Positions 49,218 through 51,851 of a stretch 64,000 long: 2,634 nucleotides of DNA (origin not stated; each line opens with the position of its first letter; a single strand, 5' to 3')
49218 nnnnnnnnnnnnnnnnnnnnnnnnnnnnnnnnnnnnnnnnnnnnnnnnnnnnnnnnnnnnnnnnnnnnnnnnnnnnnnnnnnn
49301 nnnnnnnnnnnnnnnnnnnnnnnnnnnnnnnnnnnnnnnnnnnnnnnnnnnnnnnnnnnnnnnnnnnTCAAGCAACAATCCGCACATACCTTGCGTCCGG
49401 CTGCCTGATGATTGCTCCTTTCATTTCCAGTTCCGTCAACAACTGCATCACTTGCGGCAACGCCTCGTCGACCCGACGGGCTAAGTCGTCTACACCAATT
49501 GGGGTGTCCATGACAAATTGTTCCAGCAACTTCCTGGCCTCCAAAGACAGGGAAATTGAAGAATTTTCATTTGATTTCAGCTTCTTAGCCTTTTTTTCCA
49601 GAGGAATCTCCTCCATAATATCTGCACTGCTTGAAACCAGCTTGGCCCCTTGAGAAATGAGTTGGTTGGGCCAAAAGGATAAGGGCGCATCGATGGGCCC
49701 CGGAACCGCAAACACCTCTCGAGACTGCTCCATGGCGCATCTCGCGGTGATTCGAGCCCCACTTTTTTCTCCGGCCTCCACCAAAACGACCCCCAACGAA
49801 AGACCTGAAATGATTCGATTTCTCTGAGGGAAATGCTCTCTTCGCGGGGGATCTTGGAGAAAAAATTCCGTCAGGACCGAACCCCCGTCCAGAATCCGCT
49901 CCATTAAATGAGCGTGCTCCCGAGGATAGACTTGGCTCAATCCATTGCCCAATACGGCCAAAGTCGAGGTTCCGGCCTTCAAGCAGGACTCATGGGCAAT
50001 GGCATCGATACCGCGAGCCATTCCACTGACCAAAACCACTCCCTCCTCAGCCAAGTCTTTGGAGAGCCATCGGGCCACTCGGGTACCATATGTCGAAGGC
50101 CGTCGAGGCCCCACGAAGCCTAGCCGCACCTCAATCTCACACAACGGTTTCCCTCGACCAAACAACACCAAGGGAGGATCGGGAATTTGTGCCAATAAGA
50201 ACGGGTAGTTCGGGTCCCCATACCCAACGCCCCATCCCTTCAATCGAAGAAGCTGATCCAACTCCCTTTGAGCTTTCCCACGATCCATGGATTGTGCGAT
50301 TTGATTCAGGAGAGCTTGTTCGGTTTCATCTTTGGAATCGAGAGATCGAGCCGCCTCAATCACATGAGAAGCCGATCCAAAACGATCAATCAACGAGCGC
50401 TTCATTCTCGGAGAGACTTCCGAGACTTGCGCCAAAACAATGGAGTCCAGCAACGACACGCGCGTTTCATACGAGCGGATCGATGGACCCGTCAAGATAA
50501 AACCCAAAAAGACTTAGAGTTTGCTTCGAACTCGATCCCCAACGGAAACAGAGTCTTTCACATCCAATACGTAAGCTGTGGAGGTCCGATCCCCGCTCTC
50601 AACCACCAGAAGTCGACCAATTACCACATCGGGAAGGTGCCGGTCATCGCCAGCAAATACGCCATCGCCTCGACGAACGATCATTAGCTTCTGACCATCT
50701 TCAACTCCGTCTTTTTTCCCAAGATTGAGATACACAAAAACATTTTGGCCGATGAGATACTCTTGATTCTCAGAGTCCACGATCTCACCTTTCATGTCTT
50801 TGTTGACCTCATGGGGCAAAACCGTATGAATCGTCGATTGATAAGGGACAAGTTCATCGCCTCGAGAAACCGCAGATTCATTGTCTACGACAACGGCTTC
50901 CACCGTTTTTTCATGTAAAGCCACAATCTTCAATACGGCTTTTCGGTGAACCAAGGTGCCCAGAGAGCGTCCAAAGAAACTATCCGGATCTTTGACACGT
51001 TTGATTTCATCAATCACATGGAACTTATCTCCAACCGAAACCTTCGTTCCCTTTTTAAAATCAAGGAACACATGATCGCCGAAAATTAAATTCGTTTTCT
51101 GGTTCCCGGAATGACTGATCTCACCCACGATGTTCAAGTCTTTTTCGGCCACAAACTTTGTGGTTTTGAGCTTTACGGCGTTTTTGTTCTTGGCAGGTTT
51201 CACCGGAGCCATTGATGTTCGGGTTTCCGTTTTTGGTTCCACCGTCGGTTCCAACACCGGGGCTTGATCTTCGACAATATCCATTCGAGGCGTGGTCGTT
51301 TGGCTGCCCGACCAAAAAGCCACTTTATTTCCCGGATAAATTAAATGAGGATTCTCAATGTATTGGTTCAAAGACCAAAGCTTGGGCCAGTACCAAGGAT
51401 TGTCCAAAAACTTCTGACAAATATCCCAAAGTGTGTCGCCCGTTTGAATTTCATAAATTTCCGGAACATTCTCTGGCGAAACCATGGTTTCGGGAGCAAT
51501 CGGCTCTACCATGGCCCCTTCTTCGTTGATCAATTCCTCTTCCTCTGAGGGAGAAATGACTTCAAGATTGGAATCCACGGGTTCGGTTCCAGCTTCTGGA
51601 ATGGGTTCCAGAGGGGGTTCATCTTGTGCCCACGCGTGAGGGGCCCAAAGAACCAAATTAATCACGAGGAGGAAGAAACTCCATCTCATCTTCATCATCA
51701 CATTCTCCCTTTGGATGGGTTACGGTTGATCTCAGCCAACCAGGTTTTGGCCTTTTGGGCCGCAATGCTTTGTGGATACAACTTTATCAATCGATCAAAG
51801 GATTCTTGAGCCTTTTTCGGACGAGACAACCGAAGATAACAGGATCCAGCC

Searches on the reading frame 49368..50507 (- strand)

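Call 35: search_protein_families(library=pfam, proteins=[window:49368-50507:-], max_evalue=0.001)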
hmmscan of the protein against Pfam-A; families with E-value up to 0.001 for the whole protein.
window:49368-50507:- (379 aa): 2 families
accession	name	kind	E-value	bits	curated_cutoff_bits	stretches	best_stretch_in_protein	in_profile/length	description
PF02481.21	DNA_processg_A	-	5.9e-69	231.9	29.6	1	95-292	11-211/212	DNA recombination-mediator protein A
PF17782.7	DprA_WH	-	4.2e-11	43.2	22.9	1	316-371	6-60/61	DprA winged helix domain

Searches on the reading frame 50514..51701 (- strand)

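Call 35: search_protein_families(library=pfam, proteins=[window:50514-51701:-], max_evalue=0.001)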
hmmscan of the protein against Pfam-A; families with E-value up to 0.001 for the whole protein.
window:50514-51701:- (395 aa): 2 families
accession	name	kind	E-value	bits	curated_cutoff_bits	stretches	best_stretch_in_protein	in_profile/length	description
PF16538.11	FlgT_C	-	4.1e-08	34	27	0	323-345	4-26/77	Flagellar assembly protein T, C-terminal domain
PF01476.26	LysM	-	1.8e-07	31.4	20.9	1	83-127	1-40/43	LysM domain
